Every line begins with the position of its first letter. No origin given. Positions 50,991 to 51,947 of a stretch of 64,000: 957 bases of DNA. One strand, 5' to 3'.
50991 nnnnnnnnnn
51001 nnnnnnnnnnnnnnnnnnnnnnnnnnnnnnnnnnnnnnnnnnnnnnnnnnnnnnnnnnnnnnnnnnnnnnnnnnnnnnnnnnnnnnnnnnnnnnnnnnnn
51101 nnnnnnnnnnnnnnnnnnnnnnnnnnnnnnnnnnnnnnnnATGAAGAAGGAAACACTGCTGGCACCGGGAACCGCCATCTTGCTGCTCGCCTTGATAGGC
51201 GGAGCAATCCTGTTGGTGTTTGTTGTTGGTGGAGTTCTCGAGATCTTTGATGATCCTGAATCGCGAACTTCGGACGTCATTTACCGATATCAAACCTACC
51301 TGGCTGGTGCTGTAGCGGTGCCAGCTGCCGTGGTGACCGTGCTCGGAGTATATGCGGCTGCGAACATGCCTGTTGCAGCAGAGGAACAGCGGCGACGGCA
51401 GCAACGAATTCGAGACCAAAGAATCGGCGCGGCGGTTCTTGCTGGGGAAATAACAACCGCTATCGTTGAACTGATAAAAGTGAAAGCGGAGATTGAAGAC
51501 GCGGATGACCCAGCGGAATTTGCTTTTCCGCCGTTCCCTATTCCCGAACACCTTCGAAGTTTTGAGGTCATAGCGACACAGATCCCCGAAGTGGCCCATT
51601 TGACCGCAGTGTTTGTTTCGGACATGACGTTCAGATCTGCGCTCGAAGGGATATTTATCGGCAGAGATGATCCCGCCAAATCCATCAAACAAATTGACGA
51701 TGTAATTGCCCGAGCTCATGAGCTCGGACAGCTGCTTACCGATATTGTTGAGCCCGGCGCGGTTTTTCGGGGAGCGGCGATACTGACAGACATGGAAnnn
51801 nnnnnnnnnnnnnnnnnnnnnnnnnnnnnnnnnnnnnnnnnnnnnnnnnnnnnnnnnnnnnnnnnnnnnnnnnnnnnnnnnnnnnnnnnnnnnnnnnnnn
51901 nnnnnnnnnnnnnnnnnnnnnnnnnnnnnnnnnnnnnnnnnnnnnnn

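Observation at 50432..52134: Lower-GC islet beside tRNA-Ala(CGC) carrying a trypco2 gene and a two-TM protein: candidate minimal, undescribed conflict/defence module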

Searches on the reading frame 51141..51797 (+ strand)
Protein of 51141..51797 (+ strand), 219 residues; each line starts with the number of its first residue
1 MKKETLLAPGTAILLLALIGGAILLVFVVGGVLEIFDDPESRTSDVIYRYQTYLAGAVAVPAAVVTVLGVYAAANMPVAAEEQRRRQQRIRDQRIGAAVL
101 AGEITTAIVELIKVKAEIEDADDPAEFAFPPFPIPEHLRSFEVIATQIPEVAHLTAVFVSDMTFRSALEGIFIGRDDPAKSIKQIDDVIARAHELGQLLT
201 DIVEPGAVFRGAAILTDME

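Call 4: search_protein_families(library=pfam, proteins=[window:51141-51797:+], max_evalue=1)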
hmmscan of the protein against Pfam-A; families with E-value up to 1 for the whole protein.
seq(219 aa): 3 families
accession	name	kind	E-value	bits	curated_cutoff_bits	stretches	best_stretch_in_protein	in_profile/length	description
PF18895.5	T4SS_pilin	-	0.0034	17.9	26.6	1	16-43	17-45/71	Type IV secretion system pilin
PF16943.10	T4SS_CagC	-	0.042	14.4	27.9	1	12-69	51-109/119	Cag pathogenicity island, type IV secretory system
PF14798.11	Ca_hom_mod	-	0.21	11.1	25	1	51-109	49-108/252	Calcium homeostasis modulator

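Call 5: search_protein_families(library=padloc, proteins=[window:51141-51797:+], max_evalue=1)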
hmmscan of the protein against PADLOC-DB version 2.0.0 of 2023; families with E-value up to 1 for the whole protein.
seq(219 aa): 0 families

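Call 9: find_homologous_proteins(query=window:51141-51797:+)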
Query seq(219 aa) (219 aa): 1 proteins with E <= 0.001 among 5553 candidates.
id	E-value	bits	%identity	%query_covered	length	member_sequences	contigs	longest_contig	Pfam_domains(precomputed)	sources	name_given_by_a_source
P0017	2.2e-130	450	100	100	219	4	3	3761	-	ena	-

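Call 14: find_encoding_contigs(protein=P0017, flank=6000, max_places=4)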
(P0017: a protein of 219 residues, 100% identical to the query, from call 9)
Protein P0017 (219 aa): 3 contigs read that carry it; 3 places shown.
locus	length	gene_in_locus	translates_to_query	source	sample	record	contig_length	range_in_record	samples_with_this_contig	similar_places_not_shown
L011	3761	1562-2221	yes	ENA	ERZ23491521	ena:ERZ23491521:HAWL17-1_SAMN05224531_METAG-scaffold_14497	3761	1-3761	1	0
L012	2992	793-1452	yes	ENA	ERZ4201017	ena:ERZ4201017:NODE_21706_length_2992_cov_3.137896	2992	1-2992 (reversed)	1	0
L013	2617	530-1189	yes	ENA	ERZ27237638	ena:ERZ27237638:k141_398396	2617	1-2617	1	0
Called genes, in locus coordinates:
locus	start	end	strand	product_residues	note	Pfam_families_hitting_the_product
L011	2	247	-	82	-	?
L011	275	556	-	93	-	PF02325:CCB3_YggT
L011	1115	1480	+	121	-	-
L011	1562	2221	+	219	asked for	-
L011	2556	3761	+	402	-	?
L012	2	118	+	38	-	?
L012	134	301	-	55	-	-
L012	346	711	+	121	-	-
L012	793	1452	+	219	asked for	-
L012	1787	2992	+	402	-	?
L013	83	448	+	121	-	-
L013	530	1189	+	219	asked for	-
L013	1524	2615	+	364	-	?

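Call 34: search_protein_representatives(protein=window:51141-51797:+)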
Query: 219 residues. Proteins with E-value up to 0.001 (for the whole library): 26; up to 1e-10: 13; up to 1e-30: 2. The best 26 are listed.
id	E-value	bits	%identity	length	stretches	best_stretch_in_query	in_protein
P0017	6.9e-131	450.2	100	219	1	1-219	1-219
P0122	6.5e-34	133.6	44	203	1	11-173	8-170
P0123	2.0e-27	112.5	39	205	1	20-192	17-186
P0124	1.9e-21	93.0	35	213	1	14-201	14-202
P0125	1.5e-18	83.5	40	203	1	24-157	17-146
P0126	3.8e-18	82.2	33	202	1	15-205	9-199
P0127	9.5e-18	80.9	32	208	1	12-203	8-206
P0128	1.7e-16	76.8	35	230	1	14-172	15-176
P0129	9.1e-14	67.9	32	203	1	10-153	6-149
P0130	9.4e-14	67.9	37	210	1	22-168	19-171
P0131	3.6e-13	65.9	29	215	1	8-168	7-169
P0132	1.6e-12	63.8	32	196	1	22-178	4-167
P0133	1.7e-11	60.4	27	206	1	13-181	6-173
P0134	2.6e-10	56.6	32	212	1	18-158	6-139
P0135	2.4e-07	46.9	31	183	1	13-160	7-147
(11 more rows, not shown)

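Call 36: find_encoding_contigs(protein=P0122, flank=5000, max_places=4)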
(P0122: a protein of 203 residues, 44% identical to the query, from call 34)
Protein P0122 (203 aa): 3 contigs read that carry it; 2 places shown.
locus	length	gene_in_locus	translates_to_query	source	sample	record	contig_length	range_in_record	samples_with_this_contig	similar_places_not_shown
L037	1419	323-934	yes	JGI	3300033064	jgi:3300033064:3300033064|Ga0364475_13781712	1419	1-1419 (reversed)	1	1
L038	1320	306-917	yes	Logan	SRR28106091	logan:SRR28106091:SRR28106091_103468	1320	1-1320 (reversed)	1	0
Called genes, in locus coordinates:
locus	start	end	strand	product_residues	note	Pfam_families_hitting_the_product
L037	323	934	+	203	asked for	-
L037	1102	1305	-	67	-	-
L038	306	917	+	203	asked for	-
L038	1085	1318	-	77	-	?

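Call 39: find_encoding_contigs(protein=P0123, flank=4000, max_places=3)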
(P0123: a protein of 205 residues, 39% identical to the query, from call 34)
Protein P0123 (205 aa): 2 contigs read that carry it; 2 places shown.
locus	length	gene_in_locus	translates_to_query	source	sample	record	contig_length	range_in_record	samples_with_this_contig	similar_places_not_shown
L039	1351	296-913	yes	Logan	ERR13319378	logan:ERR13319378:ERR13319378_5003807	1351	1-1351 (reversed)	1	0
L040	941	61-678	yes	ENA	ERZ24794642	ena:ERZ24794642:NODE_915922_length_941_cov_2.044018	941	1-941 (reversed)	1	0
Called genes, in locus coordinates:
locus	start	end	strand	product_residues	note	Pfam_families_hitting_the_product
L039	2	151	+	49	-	?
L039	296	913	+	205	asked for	-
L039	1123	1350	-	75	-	?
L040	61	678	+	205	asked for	-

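Call 40: find_encoding_contigs(protein=P0124, flank=4000, max_places=3)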
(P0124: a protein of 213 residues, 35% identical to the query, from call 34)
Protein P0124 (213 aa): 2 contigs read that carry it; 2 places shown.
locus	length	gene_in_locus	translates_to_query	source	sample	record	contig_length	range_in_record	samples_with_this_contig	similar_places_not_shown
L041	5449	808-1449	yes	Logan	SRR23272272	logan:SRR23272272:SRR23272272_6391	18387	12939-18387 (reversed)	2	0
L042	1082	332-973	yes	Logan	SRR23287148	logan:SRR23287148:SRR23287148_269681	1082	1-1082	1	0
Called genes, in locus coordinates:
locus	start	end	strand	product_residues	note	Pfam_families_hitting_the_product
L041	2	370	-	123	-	?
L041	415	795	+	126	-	-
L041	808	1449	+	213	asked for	-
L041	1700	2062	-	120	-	-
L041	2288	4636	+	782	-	-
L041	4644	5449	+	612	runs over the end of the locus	-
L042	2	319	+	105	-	?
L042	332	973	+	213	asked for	-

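Call 41: find_encoding_contigs(protein=P0126, flank=4000, max_places=3)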
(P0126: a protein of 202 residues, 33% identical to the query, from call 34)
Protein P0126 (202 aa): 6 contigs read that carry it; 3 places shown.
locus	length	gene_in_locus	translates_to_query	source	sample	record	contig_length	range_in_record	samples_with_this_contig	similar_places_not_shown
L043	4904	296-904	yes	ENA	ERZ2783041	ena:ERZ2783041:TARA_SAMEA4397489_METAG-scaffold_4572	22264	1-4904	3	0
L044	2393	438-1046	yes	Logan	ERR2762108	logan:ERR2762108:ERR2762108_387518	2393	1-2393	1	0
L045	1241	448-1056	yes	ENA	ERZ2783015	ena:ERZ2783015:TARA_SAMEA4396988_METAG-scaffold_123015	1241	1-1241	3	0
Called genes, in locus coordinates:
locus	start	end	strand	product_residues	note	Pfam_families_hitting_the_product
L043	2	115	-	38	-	?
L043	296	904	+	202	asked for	-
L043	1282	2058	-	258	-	PF00753:Lactamase_B, PF23023:Anti-Pycsar_Apyc1, PF12706:Lactamase_B_2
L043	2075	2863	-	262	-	PF01026:TatD_DNase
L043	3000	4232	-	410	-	PF05977:MFS_3, PF07690:MFS_1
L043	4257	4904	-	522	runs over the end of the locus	PF00133:tRNA-synt_1, PF01406:tRNA-synt_1e (weak), PF09334:tRNA-synt_1g, PF00133:tRNA-synt_1, PF19303:Anticodon_3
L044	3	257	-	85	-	?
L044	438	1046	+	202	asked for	-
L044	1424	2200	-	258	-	PF00753:Lactamase_B, PF23023:Anti-Pycsar_Apyc1, PF12706:Lactamase_B_2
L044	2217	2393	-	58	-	?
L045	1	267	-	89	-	?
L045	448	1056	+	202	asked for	-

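Call 53: search_protein_families(library=pfam, alignment_id=A2, max_evalue=0.1)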
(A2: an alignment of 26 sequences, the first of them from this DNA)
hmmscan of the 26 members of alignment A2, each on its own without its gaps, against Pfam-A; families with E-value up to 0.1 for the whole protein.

A. member 1, seq(219 aa): 2 families
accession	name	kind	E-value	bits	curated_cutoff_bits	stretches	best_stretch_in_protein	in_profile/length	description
PF18895.5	T4SS_pilin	-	0.0034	17.9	26.6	0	16-43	17-45/71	Type IV secretion system pilin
PF16943.10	T4SS_CagC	-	0.042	14.4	27.9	0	12-69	51-109/119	Cag pathogenicity island, type IV secretory system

B. families by the number of members that match (of 26 scanned): 29 families (the first 25 are shown)
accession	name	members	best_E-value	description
PF18895.5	T4SS_pilin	3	0.0034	Type IV secretion system pilin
PF11139.14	SfLAP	2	0.0012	Sap, sulfolipid-1-addressing protein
PF13687.11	DUF4153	2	0.01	Domain of unknown function (DUF4153)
PF14880.11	COX14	1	0.00084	Cytochrome oxidase c assembly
PF02322.20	Cyt_bd_oxida_II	1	0.0024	Cytochrome bd terminal oxidase subunit II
PF08897.16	DUF1841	1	0.0027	Domain of unknown function (DUF1841)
PF15103.11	G0-G1_switch_2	1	0.0079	G0/G1 switch protein 2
PF15932.10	DUF4748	1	0.011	Domain of unknown function (DUF4748)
PF08006.16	HAAS_TM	1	0.012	HAAS transmembrane region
PF01901.21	O_anti_polymase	1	0.021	Putative O-antigen polymerase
PF10874.13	DUF2746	1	0.029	Protein of unknown function (DUF2746)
PF01596.23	Methyltransf_3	1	0.04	O-methyltransferase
PF18363.6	PI_PP_I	1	0.041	Phosphoinositide phosphatase insertion domain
PF00822.25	PMP22_Claudin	1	0.041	PMP-22/EMP/MP20/Claudin family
PF10326.15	7TM_GPCR_Str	1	0.041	Serpentine type 7TM GPCR chemoreceptor Str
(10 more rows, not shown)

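Call 55: search_protein_families(library=pfam, proteins=[L041:2288-4633:+, L041:1703-2062:-], max_evalue=0.001)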
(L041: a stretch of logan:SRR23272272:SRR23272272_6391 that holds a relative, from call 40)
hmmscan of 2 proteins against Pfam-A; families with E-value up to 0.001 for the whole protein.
L041:2288-4633:+ (782 aa): 0 families

L041:1703-2062:- (120 aa): 0 families

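Call 57: predict_structure(alignment_id=A2)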
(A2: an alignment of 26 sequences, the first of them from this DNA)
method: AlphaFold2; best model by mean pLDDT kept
length: 219 residues; sequences in the alignment: 26
mean_pLDDT: 87.3   pTM: 0.71
mean pLDDT of the five models: 87.3, 86.7, 86.1, 84.3, 83.6
residues with pLDDT >= 90: 129; 70-90: 64; 50-70: 23; < 50: 3
segments of 3 or more residues with pLDDT < 50: none
pLDDT, mean of each block of 10 residues (from residue 1): 58 86 89 89 90 89 90 94 97 97 96 93 85 94 97 96 88 74 94 95 75 53
secondary structure, 60 per line:
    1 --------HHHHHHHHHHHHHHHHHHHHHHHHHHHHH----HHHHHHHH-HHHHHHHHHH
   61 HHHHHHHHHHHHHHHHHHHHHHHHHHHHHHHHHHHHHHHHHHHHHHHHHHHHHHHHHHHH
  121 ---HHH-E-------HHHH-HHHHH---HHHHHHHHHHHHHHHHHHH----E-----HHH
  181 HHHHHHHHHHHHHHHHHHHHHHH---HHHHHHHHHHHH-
elements in order: H9-37 H42-49 H51-120 H136-139 H141-145 H149-167 H178-203 H207-218

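Call 63: fold_search(model_id=the predicted structure, library=pdb)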
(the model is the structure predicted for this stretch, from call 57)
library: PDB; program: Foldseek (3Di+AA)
matches with E <= 10: 209; with E <= 0.001: 0
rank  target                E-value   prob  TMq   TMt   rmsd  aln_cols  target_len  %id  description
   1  9m08_C                9.2e-01  0.75  0.37  0.49   9.3       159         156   11  Structure of outer membrane lipoprotein QseG and histidine kinase QseE complex (released 2025-11-19)
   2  6xyn                  9.7e-01  0.18  0.22  0.27  15.2       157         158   11  Crystal structure of a proteolytic fragment of NarQ comprising sensor and TM domains (released 2020-03-04)
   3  6s18_A                1.1e+00  0.23  0.23  0.33  12.4       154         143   10  Ligand binding domain of the P. putida receptor PcaY_PP in complex with glycerol (released 2020-10-21)
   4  6iuh_B                1.2e+00  0.66  0.32  0.52   5.7       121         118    9  Crystal structure of GIT1 PBD domain in complex with Liprin-alpha2 (released 2019-02-20)
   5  4k0d_B                1.2e+00  0.41  0.29  0.39   9.3       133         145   16  Periplasmic sensor domain of sensor histidine kinase, Adeh_2942 (released 2013-06-12)
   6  4ntj                  1.2e+00  0.20  0.26  0.17  11.1       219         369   13  Structure of the human P2Y12 receptor in complex with an antithrombotic drug (released 2014-03-26)
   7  8j0h_A                1.2e+00  0.15  0.21  0.28   9.5       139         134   16  Crystal structure of the fission yeast Rex1BD protein(C4H3.06) (released 2023-11-01)
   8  9kz9_Q                1.3e+00  0.63  0.32  0.46   6.9       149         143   15  Cryo-EM structure of PSI-ACPI from Rhodomonas sp. NIES-2332 at 2.08 angstroms resolution (released 2025-11-26)
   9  2lig_A                1.3e+00  0.14  0.18  0.24  10.4       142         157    9  THREE-DIMENSIONAL STRUCTURES OF THE LIGAND-BINDING DOMAIN OF THE BACTERIAL ASPARTATE RECEPTOR WITH AND WITHOUT A LIGAN (released 1995-09-15)
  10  8xr6_Q                1.3e+00  0.57  0.29  0.42   6.1       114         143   18  Cryo-EM structure of cryptophyte photosystem II (released 2024-06-19)
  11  1h6g_B                1.5e+00  0.12  0.20  0.18  22.3       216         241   11  alpha-catenin M-domain (released 2001-08-07)
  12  9min_D                1.5e+00  0.15  0.22  0.33   8.4       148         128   14  Structure of a designed minibinder to NYESO1-A*02:01 (released 2025-08-06)
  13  4e18_A                1.6e+00  0.10  0.19  0.18  14.3       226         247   12  Alpha-E-catenin is an autoinhibited molecule that co-activates vinculin (released 2012-05-16)
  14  6s1a_A                1.7e+00  0.11  0.19  0.27  16.6       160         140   14  Ligand binding domain of the P. putida receptor PcaY_PP (released 2020-10-21)
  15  5jef_A                1.8e+00  0.13  0.21  0.21  16.4       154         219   11  Fragment of nitrate/nitrite sensor histidine kinase NarQ (WT) in asymmetric holo state (released 2017-05-31)
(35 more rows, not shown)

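Call 72: search_protein_families(library=phrogs, proteins=[window:51141-51797:+, P0124, P0128], max_evalue=0.01)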
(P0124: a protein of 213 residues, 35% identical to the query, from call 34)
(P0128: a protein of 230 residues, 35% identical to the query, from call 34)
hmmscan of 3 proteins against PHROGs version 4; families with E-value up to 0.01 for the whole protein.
window:51141-51797:+ (219 aa): 0 families

P0124 (213 aa): 0 families

P0128 (230 aa): 0 families

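Call 73: search_protein_families(library=ncbifam, proteins=[window:51141-51797:+, P0124, P0128], max_evalue=0.1)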
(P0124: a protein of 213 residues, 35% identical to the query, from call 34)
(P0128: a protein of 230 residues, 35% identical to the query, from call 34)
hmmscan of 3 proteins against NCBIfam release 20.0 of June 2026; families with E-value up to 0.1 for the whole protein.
window:51141-51797:+ (219 aa): 0 families

P0124 (213 aa): 3 families
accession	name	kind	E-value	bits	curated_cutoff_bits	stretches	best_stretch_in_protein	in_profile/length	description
TIGR00516.1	acpS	equivalog_domain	0.0018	18.6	59.8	1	7-75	50-117/125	holo-ACP synthase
NF033480.1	bifunc_MprF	equivalog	0.0045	15.3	600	1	10-134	118-243/841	bifunctional lysylphosphatidylglycerol flippase/synthetase MprF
NF045987.1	SPE_1075_fam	subfamily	0.029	13.5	125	1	10-99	34-118/268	SPE_1075/MLC_0560 family membrane protein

P0128 (230 aa): 1 family
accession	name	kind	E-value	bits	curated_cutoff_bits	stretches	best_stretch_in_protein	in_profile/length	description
NF033218.1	anchor_AmaP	equivalog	0.072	12.9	55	0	12-83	4-78/166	alkaline shock response membrane anchor protein AmaP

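Call 77: find_encoding_contigs(protein=P0127, flank=4000, max_places=3)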
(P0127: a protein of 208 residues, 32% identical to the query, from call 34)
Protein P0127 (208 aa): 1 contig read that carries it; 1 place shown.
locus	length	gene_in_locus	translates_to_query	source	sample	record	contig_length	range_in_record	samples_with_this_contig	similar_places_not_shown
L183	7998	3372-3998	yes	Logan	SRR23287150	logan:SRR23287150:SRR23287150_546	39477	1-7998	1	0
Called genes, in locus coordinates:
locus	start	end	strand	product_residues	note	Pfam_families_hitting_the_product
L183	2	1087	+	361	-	?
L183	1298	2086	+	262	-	PF00106:adh_short, PF08659:KR, PF13561:adh_short_C2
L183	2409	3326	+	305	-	PF23023:Anti-Pycsar_Apyc1, PF00753:Lactamase_B, PF12706:Lactamase_B_2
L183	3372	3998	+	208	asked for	-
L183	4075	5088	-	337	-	PF08100:Dimerisation, PF05175:MTS (faint), PF13489:Methyltransf_23, PF00891:Methyltransf_2, PF13649:Methyltransf_25, PF08242:Methyltransf_12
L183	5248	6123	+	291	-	PF00753:Lactamase_B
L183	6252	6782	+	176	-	PF00719:Pyrophosphatase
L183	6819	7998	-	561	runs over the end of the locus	PF01734:Patatin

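Call 78: find_encoding_contigs(protein=P0131, flank=4000, max_places=3)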
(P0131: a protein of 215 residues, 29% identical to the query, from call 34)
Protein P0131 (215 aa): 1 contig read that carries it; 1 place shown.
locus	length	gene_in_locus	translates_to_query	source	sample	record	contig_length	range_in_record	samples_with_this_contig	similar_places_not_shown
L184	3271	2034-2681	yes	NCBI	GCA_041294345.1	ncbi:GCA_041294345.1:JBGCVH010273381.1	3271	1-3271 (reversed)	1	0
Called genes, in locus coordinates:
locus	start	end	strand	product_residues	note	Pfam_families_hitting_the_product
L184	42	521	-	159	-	PF10604:Polyketide_cyc2 (weak), PF08327:AHSA1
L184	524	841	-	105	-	PF01022:HTH_5, PF12840:HTH_20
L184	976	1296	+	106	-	-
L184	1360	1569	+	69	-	-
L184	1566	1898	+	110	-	PF01872:RibD_C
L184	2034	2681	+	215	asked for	-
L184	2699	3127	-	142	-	-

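Call 98: search_protein_families(library=padloc, proteins=[L041:2288-4633:+], max_evalue=0.001)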
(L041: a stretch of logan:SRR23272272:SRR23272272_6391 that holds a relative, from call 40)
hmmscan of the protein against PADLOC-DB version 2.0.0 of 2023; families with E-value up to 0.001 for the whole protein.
L041:2288-4633:+ (782 aa): 0 families
